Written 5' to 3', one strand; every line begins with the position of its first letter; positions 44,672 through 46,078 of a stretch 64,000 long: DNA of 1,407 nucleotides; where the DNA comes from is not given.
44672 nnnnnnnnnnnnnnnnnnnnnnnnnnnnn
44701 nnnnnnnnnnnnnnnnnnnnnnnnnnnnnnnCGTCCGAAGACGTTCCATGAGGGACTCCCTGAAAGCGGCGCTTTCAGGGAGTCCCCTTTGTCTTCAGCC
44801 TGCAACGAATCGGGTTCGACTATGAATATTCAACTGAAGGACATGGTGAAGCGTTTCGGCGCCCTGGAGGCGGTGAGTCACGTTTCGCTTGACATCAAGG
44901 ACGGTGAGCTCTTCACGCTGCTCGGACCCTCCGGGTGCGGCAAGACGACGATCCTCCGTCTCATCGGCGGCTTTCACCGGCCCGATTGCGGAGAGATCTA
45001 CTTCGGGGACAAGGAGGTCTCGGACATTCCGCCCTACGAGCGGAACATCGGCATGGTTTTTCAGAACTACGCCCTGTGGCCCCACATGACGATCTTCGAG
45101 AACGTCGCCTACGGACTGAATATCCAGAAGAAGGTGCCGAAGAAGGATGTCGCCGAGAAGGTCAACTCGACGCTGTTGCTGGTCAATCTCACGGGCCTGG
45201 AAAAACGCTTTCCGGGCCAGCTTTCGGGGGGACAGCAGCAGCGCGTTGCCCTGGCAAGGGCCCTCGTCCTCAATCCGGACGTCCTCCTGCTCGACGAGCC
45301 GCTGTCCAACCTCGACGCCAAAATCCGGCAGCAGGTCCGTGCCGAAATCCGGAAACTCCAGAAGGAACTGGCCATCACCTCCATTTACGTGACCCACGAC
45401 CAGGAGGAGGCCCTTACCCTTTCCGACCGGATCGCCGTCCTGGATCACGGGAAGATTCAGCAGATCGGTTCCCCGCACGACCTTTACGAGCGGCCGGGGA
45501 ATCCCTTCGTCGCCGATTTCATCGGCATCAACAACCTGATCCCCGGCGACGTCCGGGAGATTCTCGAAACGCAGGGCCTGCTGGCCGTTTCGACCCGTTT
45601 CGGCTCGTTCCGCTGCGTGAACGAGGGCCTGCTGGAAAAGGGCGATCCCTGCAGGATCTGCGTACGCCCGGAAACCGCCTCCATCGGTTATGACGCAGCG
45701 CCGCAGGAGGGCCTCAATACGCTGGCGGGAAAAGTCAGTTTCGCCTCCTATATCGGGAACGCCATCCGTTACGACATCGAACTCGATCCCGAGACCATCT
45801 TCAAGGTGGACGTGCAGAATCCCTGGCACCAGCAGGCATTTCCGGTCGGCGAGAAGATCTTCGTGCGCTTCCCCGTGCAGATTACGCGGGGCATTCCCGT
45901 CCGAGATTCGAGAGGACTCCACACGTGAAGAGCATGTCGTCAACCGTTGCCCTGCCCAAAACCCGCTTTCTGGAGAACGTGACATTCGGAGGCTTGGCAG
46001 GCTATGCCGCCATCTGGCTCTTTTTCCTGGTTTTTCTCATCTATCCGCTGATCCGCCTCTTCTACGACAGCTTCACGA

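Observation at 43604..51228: Fe3+-type ABC importer operon extended by a Slam/DUF560 (type XI secretion-like) protein and its putative cargo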

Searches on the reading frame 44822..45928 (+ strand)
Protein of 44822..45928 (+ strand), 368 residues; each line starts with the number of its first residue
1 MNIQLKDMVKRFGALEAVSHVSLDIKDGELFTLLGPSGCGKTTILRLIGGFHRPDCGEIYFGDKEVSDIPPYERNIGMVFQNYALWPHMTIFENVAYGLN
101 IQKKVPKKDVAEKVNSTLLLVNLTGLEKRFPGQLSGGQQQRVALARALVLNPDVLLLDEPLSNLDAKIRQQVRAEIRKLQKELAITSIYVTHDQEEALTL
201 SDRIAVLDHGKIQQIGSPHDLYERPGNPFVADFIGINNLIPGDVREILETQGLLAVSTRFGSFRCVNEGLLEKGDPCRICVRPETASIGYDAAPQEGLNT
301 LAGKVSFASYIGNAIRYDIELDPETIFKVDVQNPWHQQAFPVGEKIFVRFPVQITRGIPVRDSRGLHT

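Call 3: search_protein_families(library=pfam, proteins=[window:44822-45928:+], max_evalue=0.1)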
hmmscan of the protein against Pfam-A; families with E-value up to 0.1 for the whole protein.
window:44822-45928:+ (368 aa): 10 families
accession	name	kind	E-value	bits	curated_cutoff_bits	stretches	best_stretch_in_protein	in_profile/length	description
PF00005.33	ABC_tran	-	2.2e-36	125.9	25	1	19-161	2-136/137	ABC transporter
PF08402.16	TOBE_2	-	1.9e-09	37.9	21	1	279-351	1-69/76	TOBE domain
PF13304.12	AAA_21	-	7.2e-06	26.7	27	1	124-194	228-300/304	AAA domain, putative AbiEii toxin, Type IV TA system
PF02463.25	SMC_N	-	0.00039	20.3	40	1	97-195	111-200/220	RecF/RecN/SMC N terminal domain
PF00004.35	AAA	-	0.003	18.4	21.2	0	33-48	3-18/131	ATPase family associated with various cellular activities (AAA)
PF03215.21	Rad17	-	0.019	15.3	23.8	1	20-52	37-69/186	Rad17 P-loop domain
PF13476.12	AAA_23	-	0.02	15.9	27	1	21-48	13-39/201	AAA domain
PF05621.17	TniB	-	0.038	13.9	22.4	0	148-191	116-161/189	Bacterial TniB protein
PF16565.11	MIT_C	-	0.07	13.5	25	0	164-230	58-122/142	Phospholipase D-like domain at C-terminus of MIT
PF13401.12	AAA_22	-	0.081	13.7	27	0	30-52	7-29/130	AAA domain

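Call 4: search_protein_families(library=ncbifam, proteins=[window:44822-45928:+], max_evalue=0.1)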
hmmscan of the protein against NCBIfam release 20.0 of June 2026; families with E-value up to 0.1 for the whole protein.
window:44822-45928:+ (368 aa): 193 families (the best 25 are shown)
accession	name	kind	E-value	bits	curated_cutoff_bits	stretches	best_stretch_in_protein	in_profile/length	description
TIGR03265.1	PhnT2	equivalog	3.7e-114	381.6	457.7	1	3-353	5-347/353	putative 2-aminoethylphosphonate ABC transporter ATP-binding protein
NF006987.0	PRK09452.1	equivalog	5.4e-108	361.1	482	1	3-329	18-341/378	spermidine/putrescine ABC transporter ATP-binding protein PotA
NF043075.1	MMSYN1_0197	equivalog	6.1e-105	350.9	550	1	3-322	3-307/341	spermidine/putrescine ABC transporter ATP-binding protein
TIGR01187.1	potA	subfamily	2.4e-101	339.1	355.6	1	33-350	1-317/325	polyamine ABC transporter ATP-binding protein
NF008653.0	PRK11650.1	subfamily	2.4e-96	322.9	432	1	2-287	3-286/357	sn-glycerol-3-phosphate ABC transporter ATP-binding protein UgpC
TIGR03258.1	PhnT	equivalog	2.5e-95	319.5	499.15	1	3-321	9-323/359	2-aminoethylphosphonate ABC transport system ATP-binding subunit PhnT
NF008513.0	PRK11432.1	equivalog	1.1e-94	317.3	496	1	3-320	7-312/351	ferric ABC transporter ATP-binding protein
NF040933.2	ABC_arch_GlcV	equivalog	1.2e-92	310.6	450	1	2-331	2-333/357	glucose ABC transporter ATP-binding protein GlcV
TIGR00968.1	3a0106s01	subfamily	2.6e-92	308.7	342.75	1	3-238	1-235/237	sulfate ABC transporter ATP-binding protein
NF040840.2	tungstate_WtpC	equivalog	7.2e-89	298.4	440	1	4-350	3-339/347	tungstate ABC transporter ATP-binding protein WtpC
NF008233.0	PRK11000.1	equivalog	2e-87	293.4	568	1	2-322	3-319/369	maltose/maltodextrin ABC transporter ATP-binding protein MalK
NF008621.0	PRK11607.1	equivalog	5.9e-87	291.9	613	1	4-334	21-349/377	putrescine ABC transporter ATP-binding subunit PotG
NF008105.0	PRK10851.1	equivalog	2.7e-81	273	502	1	1-245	1-248/362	sulfate/thiosulfate ABC transporter ATP-binding protein CysA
TIGR01186.1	proV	subfamily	2.3e-69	234.3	326.6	1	12-240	3-236/363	betaine/proline/choline family ABC transporter ATP-binding protein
TIGR03415.1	ABC_choXWV_ATP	equivalog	2e-58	198.2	483.75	1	8-238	30-269/382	choline ABC transporter ATP-binding protein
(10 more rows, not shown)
